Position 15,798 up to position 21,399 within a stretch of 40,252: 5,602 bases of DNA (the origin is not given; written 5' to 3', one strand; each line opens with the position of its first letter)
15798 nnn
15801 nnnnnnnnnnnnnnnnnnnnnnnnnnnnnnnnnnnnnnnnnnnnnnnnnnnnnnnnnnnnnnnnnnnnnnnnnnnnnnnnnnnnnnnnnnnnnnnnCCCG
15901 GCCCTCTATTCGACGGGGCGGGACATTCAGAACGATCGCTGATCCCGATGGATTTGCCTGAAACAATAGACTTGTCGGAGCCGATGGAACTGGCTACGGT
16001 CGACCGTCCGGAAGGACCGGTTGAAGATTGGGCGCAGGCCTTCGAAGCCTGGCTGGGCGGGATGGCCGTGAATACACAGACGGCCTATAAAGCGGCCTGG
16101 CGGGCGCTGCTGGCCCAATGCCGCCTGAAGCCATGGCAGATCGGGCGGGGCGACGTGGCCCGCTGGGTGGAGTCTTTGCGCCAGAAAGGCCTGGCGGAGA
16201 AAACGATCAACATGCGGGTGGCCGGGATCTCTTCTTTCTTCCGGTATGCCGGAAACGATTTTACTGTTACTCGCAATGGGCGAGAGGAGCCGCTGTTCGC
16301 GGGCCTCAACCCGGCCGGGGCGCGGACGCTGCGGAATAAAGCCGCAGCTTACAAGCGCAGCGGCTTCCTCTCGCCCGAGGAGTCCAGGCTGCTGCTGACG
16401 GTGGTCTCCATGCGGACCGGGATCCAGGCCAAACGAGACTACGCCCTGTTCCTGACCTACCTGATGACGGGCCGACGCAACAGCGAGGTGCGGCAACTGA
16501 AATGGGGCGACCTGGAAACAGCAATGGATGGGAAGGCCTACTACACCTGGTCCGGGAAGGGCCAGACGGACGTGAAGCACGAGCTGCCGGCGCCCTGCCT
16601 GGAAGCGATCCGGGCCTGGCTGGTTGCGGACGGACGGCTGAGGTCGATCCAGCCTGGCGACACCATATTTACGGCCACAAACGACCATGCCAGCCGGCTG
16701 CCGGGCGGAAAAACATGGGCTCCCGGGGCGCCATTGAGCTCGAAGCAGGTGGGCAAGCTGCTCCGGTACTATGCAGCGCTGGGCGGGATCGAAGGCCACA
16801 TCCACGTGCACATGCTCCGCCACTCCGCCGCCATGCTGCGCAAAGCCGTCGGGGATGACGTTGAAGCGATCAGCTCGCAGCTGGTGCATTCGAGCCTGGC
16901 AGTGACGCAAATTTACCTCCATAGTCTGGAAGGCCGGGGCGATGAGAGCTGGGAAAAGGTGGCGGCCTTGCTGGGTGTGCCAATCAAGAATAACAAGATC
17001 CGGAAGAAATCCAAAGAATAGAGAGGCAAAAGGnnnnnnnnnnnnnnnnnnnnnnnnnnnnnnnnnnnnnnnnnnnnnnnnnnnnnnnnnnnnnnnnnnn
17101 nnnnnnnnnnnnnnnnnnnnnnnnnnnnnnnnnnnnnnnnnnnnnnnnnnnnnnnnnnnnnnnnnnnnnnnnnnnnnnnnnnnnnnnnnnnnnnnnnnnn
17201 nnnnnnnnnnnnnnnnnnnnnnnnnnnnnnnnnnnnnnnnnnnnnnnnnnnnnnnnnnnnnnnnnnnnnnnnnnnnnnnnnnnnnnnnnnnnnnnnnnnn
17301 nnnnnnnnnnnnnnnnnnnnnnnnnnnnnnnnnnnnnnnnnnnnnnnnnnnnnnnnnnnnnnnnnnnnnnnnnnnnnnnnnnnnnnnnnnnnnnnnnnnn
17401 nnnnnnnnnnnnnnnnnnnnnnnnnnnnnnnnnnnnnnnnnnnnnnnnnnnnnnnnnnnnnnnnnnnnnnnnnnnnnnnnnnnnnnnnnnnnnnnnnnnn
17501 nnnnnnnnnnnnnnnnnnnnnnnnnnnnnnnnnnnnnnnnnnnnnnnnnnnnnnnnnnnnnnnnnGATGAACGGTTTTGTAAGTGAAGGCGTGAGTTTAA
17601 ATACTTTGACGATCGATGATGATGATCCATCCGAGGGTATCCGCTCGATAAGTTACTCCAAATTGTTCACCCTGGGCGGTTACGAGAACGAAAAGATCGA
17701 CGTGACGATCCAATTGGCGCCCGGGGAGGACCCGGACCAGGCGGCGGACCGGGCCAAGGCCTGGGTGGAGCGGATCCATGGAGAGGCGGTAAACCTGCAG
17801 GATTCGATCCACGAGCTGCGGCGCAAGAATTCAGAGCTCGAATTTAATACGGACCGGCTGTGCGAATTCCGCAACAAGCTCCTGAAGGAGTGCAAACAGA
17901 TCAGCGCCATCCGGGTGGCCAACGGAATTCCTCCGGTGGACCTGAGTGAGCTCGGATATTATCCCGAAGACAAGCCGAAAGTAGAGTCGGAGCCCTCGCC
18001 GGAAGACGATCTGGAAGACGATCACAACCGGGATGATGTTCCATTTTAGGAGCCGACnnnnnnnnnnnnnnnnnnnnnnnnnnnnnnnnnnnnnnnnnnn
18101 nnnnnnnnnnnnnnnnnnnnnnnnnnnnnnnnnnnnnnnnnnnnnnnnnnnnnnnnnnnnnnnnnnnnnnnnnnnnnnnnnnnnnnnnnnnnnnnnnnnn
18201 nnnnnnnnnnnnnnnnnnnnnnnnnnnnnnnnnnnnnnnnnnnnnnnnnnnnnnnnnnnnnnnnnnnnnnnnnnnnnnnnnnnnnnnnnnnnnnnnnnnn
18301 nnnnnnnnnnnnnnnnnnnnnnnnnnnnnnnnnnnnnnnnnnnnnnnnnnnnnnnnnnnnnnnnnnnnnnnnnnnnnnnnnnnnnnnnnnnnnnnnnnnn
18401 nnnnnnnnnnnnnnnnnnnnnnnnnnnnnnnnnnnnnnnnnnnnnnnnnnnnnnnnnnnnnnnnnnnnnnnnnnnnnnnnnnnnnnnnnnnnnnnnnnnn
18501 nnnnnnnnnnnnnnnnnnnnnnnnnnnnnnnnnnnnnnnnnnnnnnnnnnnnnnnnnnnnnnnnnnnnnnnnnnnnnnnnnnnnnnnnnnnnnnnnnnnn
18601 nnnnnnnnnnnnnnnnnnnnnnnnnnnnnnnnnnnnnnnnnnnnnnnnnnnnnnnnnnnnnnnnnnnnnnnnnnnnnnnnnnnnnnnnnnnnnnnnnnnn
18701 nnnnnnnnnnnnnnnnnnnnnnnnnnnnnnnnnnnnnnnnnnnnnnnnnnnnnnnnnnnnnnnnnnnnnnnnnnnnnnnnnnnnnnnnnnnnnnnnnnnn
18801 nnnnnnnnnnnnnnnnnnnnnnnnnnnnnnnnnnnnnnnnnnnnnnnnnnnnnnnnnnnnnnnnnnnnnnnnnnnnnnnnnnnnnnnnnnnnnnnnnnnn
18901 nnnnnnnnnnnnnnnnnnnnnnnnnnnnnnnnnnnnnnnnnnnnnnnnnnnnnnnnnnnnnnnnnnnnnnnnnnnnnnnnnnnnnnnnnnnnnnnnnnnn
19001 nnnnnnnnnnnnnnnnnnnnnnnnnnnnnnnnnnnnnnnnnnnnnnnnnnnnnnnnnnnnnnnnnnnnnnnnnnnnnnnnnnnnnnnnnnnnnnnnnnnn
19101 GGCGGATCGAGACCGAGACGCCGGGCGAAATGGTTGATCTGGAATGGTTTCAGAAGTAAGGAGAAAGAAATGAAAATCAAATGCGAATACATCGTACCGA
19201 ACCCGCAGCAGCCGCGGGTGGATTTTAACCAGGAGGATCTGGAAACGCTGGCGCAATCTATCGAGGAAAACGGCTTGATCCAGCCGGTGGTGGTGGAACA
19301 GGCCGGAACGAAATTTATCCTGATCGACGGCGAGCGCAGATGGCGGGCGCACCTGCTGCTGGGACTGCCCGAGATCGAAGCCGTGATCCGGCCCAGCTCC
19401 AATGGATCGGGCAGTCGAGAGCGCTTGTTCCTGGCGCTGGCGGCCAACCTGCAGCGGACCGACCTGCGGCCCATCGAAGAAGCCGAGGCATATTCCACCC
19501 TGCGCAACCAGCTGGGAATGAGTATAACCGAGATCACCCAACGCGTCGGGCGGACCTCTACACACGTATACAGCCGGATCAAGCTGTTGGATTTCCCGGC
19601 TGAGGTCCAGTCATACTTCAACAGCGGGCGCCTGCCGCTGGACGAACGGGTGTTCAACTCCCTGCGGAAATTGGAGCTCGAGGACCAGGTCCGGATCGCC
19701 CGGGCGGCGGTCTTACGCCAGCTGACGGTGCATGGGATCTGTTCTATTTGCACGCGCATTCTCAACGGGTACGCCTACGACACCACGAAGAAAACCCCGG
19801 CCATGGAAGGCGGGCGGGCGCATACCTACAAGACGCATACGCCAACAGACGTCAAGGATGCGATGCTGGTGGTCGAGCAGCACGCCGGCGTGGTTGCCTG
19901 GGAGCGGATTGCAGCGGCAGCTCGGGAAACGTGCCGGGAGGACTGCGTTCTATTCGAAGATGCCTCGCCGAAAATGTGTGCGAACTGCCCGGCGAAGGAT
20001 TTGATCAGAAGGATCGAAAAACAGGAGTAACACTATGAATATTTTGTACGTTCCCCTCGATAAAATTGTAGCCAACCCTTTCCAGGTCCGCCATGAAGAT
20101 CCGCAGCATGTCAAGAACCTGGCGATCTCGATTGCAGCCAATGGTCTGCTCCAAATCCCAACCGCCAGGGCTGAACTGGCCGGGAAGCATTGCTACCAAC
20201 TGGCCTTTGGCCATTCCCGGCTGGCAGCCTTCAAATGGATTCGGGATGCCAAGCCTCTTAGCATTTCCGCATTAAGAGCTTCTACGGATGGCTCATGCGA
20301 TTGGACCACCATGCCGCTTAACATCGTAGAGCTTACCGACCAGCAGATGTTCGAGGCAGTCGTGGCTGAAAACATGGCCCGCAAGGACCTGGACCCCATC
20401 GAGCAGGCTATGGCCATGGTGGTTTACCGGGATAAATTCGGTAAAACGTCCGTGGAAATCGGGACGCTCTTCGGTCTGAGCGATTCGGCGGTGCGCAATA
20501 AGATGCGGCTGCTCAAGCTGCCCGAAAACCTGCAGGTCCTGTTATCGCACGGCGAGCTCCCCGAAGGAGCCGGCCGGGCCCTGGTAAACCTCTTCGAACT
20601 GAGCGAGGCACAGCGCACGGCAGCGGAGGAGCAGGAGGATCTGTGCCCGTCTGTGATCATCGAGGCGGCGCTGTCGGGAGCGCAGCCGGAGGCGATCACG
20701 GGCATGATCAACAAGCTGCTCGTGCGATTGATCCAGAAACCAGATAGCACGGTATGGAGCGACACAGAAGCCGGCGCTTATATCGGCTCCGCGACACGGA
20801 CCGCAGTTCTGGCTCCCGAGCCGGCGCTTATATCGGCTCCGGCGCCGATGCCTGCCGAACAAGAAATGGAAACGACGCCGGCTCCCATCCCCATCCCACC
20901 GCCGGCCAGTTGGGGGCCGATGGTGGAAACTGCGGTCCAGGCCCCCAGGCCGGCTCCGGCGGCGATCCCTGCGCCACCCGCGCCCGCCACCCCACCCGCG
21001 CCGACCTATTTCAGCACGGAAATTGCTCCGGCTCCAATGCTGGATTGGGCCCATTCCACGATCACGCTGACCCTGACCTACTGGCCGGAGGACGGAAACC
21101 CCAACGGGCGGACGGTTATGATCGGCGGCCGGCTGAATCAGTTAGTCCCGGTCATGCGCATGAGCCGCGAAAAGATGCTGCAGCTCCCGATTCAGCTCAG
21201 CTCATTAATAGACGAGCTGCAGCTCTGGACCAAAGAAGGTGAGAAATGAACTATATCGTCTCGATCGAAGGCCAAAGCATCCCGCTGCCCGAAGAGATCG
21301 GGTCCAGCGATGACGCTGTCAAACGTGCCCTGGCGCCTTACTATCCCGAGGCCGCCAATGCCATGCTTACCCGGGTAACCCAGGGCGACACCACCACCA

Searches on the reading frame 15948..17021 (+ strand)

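Call 13: search_protein_families(library=pfam, proteins=[window:15948-17021:+], max_evalue=0.01)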
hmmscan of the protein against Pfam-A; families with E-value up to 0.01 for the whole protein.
window:15948-17021:+ (357 aa): 3 families
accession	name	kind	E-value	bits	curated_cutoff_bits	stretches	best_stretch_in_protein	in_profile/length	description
PF00589.27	Phage_integrase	-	2.6e-21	76.6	27.1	1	143-327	5-169/172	Phage integrase family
PF02899.23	Phage_int_SAM_1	-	6.8e-06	26.7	22.3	1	39-101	14-79/83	Phage integrase, N-terminal SAM-like domain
PF13495.12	Phage_int_SAM_4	-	9.7e-05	23.1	27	1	38-100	13-77/85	Phage integrase, N-terminal SAM-like domain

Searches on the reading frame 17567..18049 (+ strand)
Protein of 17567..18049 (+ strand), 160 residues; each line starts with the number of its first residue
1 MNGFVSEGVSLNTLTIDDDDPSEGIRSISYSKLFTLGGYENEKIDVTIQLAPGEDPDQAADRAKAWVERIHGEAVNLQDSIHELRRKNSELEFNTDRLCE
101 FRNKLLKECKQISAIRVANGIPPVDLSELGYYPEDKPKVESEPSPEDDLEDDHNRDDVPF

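Call 13: search_protein_families(library=pfam, proteins=[window:17567-18049:+], max_evalue=0.01)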
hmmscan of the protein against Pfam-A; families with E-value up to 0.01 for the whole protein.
window:17567-18049:+ (160 aa): 0 families

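Call 32: search_protein_families(library=phrogs, proteins=[window:17567-18049:+], max_evalue=0.01)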
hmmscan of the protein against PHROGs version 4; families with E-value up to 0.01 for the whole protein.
window:17567-18049:+ (160 aa): 1 family
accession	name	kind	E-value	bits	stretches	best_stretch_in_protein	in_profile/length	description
phrog_5189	-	unknown function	0.0071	17.4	0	35-68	16-51/66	-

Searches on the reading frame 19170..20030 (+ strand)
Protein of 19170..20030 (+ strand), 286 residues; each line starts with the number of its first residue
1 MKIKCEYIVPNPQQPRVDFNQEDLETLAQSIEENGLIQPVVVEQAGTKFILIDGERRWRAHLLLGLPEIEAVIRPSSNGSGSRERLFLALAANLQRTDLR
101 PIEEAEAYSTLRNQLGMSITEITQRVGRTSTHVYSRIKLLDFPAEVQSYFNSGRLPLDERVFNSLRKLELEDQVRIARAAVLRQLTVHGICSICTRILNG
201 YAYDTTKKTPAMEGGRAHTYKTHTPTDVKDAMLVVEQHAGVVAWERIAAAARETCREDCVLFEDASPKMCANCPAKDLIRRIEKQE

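Call 13: search_protein_families(library=pfam, proteins=[window:19170-20030:+], max_evalue=0.01)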
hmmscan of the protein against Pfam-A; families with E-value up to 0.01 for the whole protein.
window:19170-20030:+ (286 aa): 3 families
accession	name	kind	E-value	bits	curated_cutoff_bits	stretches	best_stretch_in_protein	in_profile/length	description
PF02195.25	ParB_N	-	3e-21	75.7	26.3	1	2-78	5-82/95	ParB N-terminal domain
PF17762.8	HTH_ParB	-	5.7e-13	49.3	22.6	1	98-190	2-93/102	ParB HTH domain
PF08535.16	KorB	-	0.0051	17.2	22.3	0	116-171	3-57/89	KorB domain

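Call 14: find_related_loci(query=window:19170-20030:+, collection=viral_contigs, flank=4000)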
Query window:19170-20030:+ (286 aa) in viral_contigs; peptide patterns used: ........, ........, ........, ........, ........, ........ (x = any residue, [..] = any of these).
16 stretches matched a pattern; 5 encode a relative of the query (tblastn E <= 1e-3); 5 distinct loci.
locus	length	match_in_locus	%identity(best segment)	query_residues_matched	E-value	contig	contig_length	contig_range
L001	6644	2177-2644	37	3-157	3e-25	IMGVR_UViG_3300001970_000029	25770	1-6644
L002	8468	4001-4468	35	1-156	3e-24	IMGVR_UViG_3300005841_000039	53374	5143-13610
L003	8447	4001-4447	31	8-159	2e-17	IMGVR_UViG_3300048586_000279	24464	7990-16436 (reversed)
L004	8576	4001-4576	28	11-177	3e-17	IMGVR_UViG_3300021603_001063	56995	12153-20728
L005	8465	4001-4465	30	2-159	1e-15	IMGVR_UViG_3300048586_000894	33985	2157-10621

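Call 15: find_related_loci(query=window:19170-20030:+, collection=genome_contigs, flank=5000)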
Query window:19170-20030:+ (286 aa) in genome_contigs; peptide patterns used: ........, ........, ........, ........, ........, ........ (x = any residue, [..] = any of these).
600 stretches matched a pattern (row limit reached: there are more); 572 encode a relative of the query (tblastn E <= 1e-3); the best 80 are kept; 80 distinct loci.
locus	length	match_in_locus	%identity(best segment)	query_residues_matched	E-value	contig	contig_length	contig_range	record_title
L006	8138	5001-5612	34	1-225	1e-37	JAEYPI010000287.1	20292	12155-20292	MAG: Bacillota bacterium isolate OH_CBB_18 k127_1243576, whole genome shotgun sequence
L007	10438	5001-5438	44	8-157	2e-37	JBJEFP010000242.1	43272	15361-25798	MAG: Lysinibacillus sp. isolate LOHA01_bin.015 NODE_456_length_43272_cov_35.621954, whole genome shotgun sequence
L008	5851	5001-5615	38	2-211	1e-36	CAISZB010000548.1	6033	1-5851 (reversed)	MAG: uncultured Verrucomicrobium sp. isolate I3b_bin-317 genome assembly, contig: bin-317:548/593, whole genome shotgun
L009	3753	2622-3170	39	3-190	2e-36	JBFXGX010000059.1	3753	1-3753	MAG: Candidatus Izemoplasmatales bacterium isolate CA_2019_TPIn_173 NODE_114295_length_3753_cov_15.920022_TPIn, whole ge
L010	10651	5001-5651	38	8-241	6e-36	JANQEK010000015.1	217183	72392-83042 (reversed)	MAG: Nitrospinaceae bacterium isolate PL23a_bin.2 k99_3659984, whole genome shotgun sequence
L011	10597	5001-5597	38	1-211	1e-35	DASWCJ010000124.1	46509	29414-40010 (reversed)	MAG TPA_asm: Anaeromyxobacter sp. isolate SMAG_U2706 k141_1283000, whole genome shotgun sequence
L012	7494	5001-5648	37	2-230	6e-36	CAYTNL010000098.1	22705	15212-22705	MAG TPA_asm: uncultured Verrucomicrobiales bacterium isolate binchicken_co350_161 genome assembly, contig: NODE_2912_len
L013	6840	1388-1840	41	1-155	2e-35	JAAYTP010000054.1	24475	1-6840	MAG: Clostridiaceae bacterium isolate AS24abBPME_51 21165_AS24, whole genome shotgun sequence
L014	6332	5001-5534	39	8-190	3e-35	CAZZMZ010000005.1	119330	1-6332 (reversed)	MAG TPA_asm: uncultured Mariniplasma sp. isolate binchicken_co324_27 genome assembly, contig: NODE_73_length_119330_cov_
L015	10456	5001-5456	43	2-157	1e-35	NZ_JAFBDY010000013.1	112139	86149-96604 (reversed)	Lysinibacillus composti strain DSM 24785 Ga0454038_13, whole genome shotgun sequence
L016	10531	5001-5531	38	8-190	1e-34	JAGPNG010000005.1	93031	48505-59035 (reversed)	MAG: Candidatus Fermentithermobacillaceae bacterium isolate Gw_SlDig_bin_38 Gw_SlDig_233_length_93031_cov_186.726643, wh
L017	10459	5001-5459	41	1-157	1e-34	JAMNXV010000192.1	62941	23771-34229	MAG: Bacillota bacterium isolate Bin_10 Bin_10_scaffold_225, whole genome shotgun sequence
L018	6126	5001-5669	33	8-235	9e-35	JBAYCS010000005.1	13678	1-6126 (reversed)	MAG: Acholeplasmataceae bacterium isolate SO_2016_CLC_T2_33 scaffold04940_PH3_Jul20_2016, whole genome shotgun sequence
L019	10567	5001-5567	36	3-196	1e-34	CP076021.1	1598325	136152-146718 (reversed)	Mycoplasmatota bacterium strain zrk7 chromosome, complete genome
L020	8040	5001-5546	38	1-187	8e-35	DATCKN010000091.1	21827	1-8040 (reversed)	MAG TPA_asm: Thermoclostridium sp. isolate SMAG_U7097 k141_140743, whole genome shotgun sequence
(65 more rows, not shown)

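Call 16: find_homologous_proteins(query=window:19170-20030:+)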
Query window:19170-20030:+ (286 aa): 4097 proteins with E <= 0.001 among 5706 candidates; the best 120 are listed.
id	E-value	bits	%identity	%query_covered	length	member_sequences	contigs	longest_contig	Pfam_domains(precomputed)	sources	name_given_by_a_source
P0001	8.2e-187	637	100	100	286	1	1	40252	PF17762.9,PF02195.27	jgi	jgi:ParB family chromosome partitioning protein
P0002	1.3e-57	213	45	98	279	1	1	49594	PF17762.9,PF02195.27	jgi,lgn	jgi:ParB/RepB/Spo0J family partition protein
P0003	2.6e-56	209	41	99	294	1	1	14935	PF17762.9,PF02195.27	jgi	jgi:ParB family transcriptional regulator, chromosome partitioning protein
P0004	3.3e-56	209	43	99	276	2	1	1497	PF17762.9,PF02195.27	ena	-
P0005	3.5e-56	208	42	98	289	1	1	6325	PF17762.9,PF02195.27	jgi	jgi:ParB family chromosome partitioning protein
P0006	9.8e-56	207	41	99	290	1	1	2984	PF17762.9,PF02195.27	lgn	-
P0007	2.5e-55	206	43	99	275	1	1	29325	PF17762.9,PF02195.27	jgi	jgi:ParB family chromosome partitioning protein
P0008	9.3e-55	204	41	99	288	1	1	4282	PF17762.9,PF02195.27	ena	-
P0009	9.4e-55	204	43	99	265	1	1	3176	PF17762.9,PF02195.27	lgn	-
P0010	2.6e-54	202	44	99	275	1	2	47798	PF17762.9,PF02195.27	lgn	-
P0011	4.2e-53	198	38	100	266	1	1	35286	PF17762.9,PF02195.27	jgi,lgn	jgi:ParB family transcriptional regulator, chromosome partitioning protein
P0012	4.7e-53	198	42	99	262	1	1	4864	PF17762.9,PF02195.27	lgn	-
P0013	1.3e-52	197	41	98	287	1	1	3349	PF17762.9,PF02195.27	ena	-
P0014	7.3e-52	194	43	98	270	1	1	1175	PF17762.9,PF02195.27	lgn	-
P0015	8.8e-52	194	39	98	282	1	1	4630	PF17762.9,PF02195.27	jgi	jgi:ParB/RepB/Spo0J family partition protein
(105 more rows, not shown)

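Call 18: find_encoding_contigs(protein=P0002, flank=4000, max_places=2)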
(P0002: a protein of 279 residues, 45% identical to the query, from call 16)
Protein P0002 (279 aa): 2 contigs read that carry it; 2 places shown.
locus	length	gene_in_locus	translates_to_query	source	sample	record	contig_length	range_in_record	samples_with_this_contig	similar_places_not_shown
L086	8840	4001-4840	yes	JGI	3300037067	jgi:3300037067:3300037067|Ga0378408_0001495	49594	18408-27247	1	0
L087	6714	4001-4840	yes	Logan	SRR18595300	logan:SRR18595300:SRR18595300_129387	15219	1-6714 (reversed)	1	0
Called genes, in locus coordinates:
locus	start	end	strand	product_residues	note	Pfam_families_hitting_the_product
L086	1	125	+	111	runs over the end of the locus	-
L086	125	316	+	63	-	-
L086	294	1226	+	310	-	-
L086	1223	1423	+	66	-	-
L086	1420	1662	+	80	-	-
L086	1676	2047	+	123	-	-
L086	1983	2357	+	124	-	PF08774:VRR_NUC (weak)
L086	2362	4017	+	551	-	PF02195:ParB_N (weak), PF17762:HTH_ParB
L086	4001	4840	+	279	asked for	PF02195:ParB_N, PF17762:HTH_ParB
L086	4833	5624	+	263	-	-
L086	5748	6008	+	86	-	-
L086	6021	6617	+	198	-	-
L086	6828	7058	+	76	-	-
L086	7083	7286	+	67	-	-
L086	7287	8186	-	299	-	-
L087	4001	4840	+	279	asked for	PF02195:ParB_N, PF17762:HTH_ParB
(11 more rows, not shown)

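Call 19: find_encoding_contigs(protein=P0010, flank=4000, max_places=2)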
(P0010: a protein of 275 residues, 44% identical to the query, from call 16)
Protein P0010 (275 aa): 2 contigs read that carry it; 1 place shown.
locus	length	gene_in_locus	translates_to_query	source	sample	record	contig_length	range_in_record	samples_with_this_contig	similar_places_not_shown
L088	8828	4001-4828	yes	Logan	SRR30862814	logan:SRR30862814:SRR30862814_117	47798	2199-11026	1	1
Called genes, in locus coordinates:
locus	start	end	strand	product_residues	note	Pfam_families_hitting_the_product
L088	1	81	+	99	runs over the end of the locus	-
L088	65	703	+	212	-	-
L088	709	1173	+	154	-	-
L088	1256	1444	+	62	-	-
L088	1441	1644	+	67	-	-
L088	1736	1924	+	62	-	-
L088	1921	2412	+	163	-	-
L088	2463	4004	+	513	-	PF02195:ParB_N, PF17762:HTH_ParB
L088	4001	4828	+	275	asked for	PF02195:ParB_N, PF17762:HTH_ParB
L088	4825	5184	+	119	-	-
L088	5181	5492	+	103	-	-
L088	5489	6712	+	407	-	PF11638:DnaA_N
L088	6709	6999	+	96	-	-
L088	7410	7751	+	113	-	-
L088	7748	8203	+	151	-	-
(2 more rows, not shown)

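Call 20: find_encoding_contigs(protein=P0007, flank=4000, max_places=2)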
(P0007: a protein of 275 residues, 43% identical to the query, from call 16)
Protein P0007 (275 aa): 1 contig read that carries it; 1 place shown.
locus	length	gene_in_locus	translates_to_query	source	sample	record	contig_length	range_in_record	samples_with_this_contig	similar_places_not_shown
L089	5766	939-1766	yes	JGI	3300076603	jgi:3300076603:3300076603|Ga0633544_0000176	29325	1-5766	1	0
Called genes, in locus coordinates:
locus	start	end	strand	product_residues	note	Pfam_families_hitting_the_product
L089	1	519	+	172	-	?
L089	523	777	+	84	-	-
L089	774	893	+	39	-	-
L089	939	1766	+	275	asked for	PF02195:ParB_N, PF17762:HTH_ParB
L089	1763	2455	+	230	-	PF13730:HTH_36, PF11638:DnaA_N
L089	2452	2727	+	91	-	-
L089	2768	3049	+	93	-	-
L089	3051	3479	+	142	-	-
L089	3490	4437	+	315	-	-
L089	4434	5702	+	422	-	-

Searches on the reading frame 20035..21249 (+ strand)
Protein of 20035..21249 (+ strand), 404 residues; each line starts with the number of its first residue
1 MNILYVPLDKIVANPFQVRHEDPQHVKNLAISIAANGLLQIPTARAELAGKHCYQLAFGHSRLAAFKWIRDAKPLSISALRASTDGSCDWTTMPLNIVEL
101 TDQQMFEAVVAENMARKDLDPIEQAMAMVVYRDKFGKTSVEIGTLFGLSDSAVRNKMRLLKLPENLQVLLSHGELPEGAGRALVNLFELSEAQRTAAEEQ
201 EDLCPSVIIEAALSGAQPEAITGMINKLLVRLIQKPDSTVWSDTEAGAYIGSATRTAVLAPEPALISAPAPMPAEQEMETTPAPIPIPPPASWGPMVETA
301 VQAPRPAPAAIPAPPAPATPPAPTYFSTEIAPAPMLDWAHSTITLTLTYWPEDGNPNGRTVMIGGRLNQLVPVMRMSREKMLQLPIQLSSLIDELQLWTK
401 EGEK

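Call 13: search_protein_families(library=pfam, proteins=[window:20035-21249:+], max_evalue=0.01)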
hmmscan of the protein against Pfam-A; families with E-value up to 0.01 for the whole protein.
window:20035-21249:+ (404 aa): 2 families
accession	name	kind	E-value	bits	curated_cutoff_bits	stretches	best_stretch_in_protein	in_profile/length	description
PF17762.8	HTH_ParB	-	8e-16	58.5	22.6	1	117-197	1-80/102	ParB HTH domain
PF02195.25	ParB_N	-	0.00012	22.5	26.3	0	3-66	3-65/95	ParB N-terminal domain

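Call 23: find_related_loci(query=window:20035-21249:+, collection=viral_contigs, flank=5000)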
Query window:20035-21249:+ (404 aa) in viral_contigs; peptide patterns used: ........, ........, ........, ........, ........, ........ (x = any residue, [..] = any of these).
10 stretches matched a pattern; 4 encode a relative of the query (tblastn E <= 1e-3); 4 distinct loci.
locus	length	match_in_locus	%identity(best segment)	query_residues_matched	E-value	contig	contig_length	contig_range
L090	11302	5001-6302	41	1-400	8e-81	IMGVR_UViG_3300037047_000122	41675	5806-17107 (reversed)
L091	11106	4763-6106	36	2-391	1e-67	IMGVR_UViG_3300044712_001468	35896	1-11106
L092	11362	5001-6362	40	4-397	1e-53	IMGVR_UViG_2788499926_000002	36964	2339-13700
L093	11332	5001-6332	36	4-401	1e-71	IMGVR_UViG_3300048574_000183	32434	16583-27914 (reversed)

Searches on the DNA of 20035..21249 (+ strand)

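Call 30: search_rna_families(sources=[L090, L091, L092, L093], threshold=gathering)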
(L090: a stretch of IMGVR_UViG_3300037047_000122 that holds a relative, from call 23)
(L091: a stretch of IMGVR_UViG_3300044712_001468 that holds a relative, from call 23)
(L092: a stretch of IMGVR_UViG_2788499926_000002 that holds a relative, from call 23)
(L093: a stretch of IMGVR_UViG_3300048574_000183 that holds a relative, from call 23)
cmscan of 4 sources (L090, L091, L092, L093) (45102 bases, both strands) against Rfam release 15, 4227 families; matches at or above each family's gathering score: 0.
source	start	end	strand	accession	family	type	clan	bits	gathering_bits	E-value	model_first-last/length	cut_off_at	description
